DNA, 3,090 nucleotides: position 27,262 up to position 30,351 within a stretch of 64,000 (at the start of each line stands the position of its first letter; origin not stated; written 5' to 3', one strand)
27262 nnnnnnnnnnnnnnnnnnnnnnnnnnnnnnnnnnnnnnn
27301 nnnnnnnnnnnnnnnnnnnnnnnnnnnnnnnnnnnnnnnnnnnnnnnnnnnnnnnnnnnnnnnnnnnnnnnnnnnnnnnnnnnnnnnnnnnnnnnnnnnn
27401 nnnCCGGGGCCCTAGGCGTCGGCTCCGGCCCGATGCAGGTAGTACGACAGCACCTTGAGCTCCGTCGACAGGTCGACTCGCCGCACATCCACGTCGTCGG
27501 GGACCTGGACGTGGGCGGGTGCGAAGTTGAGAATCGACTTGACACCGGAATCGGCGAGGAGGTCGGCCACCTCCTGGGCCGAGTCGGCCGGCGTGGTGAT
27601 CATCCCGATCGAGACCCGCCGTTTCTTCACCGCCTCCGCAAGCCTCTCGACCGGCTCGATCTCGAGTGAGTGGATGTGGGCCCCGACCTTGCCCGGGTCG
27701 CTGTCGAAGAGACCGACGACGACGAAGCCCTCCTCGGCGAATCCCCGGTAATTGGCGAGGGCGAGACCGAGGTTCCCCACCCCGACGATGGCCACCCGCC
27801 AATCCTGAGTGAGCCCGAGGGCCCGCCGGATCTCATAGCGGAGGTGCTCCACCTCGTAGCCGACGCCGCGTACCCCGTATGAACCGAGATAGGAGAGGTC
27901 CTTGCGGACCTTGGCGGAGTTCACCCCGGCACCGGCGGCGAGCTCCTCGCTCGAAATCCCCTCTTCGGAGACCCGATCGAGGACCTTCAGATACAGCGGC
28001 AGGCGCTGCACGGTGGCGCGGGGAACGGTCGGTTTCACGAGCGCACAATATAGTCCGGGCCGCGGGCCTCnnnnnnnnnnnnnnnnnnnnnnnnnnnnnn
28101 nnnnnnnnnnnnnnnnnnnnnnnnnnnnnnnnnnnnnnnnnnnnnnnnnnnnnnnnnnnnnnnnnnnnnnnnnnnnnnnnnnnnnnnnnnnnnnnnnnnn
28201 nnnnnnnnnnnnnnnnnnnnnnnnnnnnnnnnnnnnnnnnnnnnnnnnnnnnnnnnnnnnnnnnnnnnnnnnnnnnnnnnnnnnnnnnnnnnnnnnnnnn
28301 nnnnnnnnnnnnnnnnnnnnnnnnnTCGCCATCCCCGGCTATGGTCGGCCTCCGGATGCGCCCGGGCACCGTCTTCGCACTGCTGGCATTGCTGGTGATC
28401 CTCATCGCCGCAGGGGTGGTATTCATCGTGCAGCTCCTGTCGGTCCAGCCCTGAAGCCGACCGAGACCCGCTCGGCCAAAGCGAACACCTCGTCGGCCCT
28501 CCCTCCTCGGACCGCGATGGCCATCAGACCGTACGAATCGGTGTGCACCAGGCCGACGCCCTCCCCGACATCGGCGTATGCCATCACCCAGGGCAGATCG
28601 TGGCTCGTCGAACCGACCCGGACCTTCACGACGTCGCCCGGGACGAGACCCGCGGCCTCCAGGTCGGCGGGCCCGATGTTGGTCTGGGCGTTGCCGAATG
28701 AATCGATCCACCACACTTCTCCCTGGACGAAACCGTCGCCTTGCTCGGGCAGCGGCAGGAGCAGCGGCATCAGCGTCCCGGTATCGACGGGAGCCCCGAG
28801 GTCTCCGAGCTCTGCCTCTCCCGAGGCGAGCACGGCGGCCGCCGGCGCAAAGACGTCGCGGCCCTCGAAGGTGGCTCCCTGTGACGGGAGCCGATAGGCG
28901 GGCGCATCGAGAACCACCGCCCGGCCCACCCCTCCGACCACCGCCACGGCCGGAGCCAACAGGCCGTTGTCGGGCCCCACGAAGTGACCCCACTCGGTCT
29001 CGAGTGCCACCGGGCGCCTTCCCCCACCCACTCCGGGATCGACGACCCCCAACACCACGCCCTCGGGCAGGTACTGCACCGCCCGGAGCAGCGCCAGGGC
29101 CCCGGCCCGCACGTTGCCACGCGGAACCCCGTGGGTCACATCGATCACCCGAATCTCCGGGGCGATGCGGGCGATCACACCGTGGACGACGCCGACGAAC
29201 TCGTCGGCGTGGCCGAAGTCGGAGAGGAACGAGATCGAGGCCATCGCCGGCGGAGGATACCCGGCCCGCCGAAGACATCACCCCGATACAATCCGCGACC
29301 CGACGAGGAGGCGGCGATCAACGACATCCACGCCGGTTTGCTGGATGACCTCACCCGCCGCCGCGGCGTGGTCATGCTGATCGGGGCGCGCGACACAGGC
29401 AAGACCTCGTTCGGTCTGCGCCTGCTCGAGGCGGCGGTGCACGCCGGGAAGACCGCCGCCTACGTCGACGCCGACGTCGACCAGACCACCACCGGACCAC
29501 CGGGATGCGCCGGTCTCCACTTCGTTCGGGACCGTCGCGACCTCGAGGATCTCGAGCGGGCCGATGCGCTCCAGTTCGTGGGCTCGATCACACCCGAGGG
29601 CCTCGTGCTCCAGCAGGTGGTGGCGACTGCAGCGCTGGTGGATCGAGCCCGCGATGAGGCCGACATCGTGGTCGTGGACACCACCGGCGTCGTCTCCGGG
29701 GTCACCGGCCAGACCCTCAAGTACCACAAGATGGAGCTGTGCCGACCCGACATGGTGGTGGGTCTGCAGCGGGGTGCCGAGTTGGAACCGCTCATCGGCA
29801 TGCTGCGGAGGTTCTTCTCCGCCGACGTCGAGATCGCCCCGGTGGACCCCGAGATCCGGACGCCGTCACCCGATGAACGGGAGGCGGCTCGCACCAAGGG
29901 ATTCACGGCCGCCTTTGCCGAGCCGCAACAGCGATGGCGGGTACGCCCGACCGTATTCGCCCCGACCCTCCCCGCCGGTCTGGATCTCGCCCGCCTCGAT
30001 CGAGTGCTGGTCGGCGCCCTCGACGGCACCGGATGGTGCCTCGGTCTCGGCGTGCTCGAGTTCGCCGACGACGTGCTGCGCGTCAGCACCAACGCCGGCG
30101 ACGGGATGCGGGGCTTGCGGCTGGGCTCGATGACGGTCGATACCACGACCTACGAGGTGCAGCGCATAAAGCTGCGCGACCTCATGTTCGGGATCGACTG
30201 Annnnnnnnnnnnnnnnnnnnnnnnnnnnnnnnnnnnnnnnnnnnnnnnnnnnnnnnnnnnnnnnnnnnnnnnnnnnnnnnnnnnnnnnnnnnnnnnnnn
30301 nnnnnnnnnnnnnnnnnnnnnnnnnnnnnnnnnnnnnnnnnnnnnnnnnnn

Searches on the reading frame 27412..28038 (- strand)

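Call 9: search_protein_families(library=pfam, proteins=[window:27412-28038:-], max_evalue=0.01)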
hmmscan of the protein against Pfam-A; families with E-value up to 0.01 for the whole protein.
window:27412-28038:- (208 aa): 3 families
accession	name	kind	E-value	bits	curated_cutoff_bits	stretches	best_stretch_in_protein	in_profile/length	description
PF02629.25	CoA_binding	-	1.6e-20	74.1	22.3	1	78-174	2-96/97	CoA binding domain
PF06971.19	Put_DNA-bind_N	-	6.4e-17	61.8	27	1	5-49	2-49/49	Putative DNA-binding protein N-terminus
PF01408.29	GFO_IDH_MocA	-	3e-05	25.1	24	1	81-166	2-87/120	Oxidoreductase family, NAD-binding Rossmann fold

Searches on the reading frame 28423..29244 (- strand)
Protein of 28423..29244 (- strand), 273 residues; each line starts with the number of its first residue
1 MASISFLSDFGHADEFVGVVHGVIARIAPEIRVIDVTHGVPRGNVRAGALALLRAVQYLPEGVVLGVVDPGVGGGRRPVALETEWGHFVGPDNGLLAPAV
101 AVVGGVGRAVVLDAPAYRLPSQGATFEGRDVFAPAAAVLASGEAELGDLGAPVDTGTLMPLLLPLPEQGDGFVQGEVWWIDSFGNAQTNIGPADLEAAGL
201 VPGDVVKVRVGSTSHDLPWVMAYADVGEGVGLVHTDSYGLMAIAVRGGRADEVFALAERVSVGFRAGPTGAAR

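Call 9: search_protein_families(library=pfam, proteins=[window:28423-29244:-], max_evalue=0.01)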
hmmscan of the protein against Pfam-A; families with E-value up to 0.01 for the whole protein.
window:28423-29244:- (273 aa): 2 families
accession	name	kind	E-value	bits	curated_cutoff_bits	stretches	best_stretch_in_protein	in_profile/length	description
PF01887.21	SAM_HAT_N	-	5.1e-44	150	26.3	1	4-147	1-142/145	SAM hydroxide adenosyltransferase N-terminal domain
PF20257.3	SAM_HAT_C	-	3.2e-15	56.7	25.5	1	175-258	1-79/84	SAM hydroxide adenosyltransferase C-terminal domain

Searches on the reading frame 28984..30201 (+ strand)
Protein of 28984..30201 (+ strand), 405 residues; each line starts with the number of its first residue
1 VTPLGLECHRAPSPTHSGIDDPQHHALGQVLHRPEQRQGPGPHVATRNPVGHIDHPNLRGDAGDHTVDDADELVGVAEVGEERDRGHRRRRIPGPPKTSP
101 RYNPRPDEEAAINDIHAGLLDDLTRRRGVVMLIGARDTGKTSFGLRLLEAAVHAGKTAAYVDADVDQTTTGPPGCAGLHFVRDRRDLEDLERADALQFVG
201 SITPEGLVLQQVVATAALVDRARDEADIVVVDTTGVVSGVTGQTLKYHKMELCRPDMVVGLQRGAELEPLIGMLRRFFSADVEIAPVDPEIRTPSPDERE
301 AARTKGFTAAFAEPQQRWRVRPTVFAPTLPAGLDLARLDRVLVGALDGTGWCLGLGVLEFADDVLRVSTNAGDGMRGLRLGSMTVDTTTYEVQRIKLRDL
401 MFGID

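Call 9: search_protein_families(library=pfam, proteins=[window:28984-30201:+], max_evalue=0.01)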
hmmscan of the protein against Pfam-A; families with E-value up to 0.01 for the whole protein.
window:28984-30201:+ (405 aa): 1 family
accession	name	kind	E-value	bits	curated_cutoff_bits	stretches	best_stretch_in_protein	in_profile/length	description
PF16575.11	CLP1_P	-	1e-25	91.1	26.6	1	134-307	1-182/188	mRNA cleavage and polyadenylation factor CLP1 P-loop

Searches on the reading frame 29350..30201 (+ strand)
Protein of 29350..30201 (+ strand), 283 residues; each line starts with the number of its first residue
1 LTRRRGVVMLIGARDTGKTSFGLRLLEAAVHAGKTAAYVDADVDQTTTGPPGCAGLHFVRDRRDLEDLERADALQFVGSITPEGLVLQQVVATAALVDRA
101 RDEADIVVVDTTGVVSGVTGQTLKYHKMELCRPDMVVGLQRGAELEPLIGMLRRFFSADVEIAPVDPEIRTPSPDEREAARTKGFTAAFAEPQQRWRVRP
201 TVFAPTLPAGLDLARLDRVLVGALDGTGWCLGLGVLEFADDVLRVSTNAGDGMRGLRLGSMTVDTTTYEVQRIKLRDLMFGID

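Call 13: find_related_loci(query=window:29350-30198:+, collection=genome_contigs, flank=4000)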
Query window:29350-30198:+ (283 aa) in genome_contigs; peptide patterns used: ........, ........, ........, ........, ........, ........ (x = any residue, [..] = any of these).
599 stretches matched a pattern (row limit reached: there are more); 58 encode a relative of the query (tblastn E <= 1e-3); 58 distinct loci.
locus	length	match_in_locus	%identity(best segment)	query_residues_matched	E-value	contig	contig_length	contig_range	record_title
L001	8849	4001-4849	95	1-283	4e-178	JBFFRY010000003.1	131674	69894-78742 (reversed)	MAG: Acidimicrobiia bacterium isolate Mix_mud21.2022.07.23 k141_66813_length_131674_cov_15.3666, whole genome shotgun se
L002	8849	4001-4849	75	1-283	1e-132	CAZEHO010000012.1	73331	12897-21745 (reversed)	MAG TPA_asm: uncultured Acidimicrobiia bacterium isolate SRP167671_co1_189 genome assembly, contig: NODE_362_length_7333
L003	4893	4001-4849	75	1-283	4e-130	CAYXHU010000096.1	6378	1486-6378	MAG TPA_asm: uncultured Acidimicrobiia bacterium isolate binchicken_co334_108 genome assembly, contig: NODE_24120_length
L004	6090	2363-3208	71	1-282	5e-125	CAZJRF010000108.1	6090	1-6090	MAG TPA_asm: uncultured Acidimicrobiia bacterium isolate SRP214966_co2_443 genome assembly, contig: NODE_25321_length_60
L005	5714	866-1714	70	1-283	9e-123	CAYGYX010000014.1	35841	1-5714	MAG TPA_asm: uncultured Acidimicrobiia bacterium isolate ERP119294_co1_434 genome assembly, contig: NODE_1269_length_358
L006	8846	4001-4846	71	1-282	3e-120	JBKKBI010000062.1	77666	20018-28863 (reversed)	MAG: Acidimicrobiia bacterium isolate swi_bin.353 S1Ck127_12716851_flag_0_multi_62.0000_len_77666, whole genome shotgun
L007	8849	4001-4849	68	1-283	3e-120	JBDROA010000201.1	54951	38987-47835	MAG: Actinomycetota bacterium isolate MEGAHIT-group-1.925 k141_12345786, whole genome shotgun sequence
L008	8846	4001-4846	66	1-282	4e-120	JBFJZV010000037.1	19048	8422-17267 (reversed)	MAG: Acidimicrobiia bacterium isolate Mix_sand19.2022.05.Z.42 k141_2242071_length_19048_cov_20.1434, whole genome shotgu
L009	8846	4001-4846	68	1-282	1e-117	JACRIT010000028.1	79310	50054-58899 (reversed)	MAG: Acidimicrobiia bacterium isolate NC_groundwater_1810_Pr3_B-0.1um_69_14 SR-2_scaffold_141_760542, whole genome shotg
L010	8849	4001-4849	62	1-283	1e-117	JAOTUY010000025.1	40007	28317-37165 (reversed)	MAG: Acidimicrobiia bacterium isolate 13_May_SF_Bin27 13_May_SF_Bin27_scaffold_541_c1, whole genome shotgun sequence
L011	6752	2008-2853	69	1-282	3e-117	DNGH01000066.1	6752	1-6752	MAG TPA_asm: Actinomycetota bacterium isolate UBA11373 contig_877, whole genome shotgun sequence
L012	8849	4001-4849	68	1-283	3e-116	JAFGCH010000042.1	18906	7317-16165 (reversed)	MAG: Acidimicrobiia bacterium isolate Zod_Metabat.1092 k87_1388648, whole genome shotgun sequence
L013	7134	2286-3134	62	1-283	6e-116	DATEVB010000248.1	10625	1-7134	MAG TPA_asm: Acidimicrobiia bacterium isolate SMAG_U8356 k141_915629, whole genome shotgun sequence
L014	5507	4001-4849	62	1-283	5e-116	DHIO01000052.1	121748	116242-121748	MAG TPA_asm: Acidimicrobiia bacterium UBA4744 UBA4744_contig_147, whole genome shotgun sequence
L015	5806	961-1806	64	1-283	6e-115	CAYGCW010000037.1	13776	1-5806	MAG TPA_asm: uncultured Acidimicrobiia bacterium isolate ERP108616_co2_208 genome assembly, contig: NODE_7564_length_137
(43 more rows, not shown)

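Call 64: search_protein_families(library=ncbifam, proteins=[window:29350-30201:+], max_evalue=0.001)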
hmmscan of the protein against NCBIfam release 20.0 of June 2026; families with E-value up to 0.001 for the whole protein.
window:29350-30201:+ (283 aa): 0 families
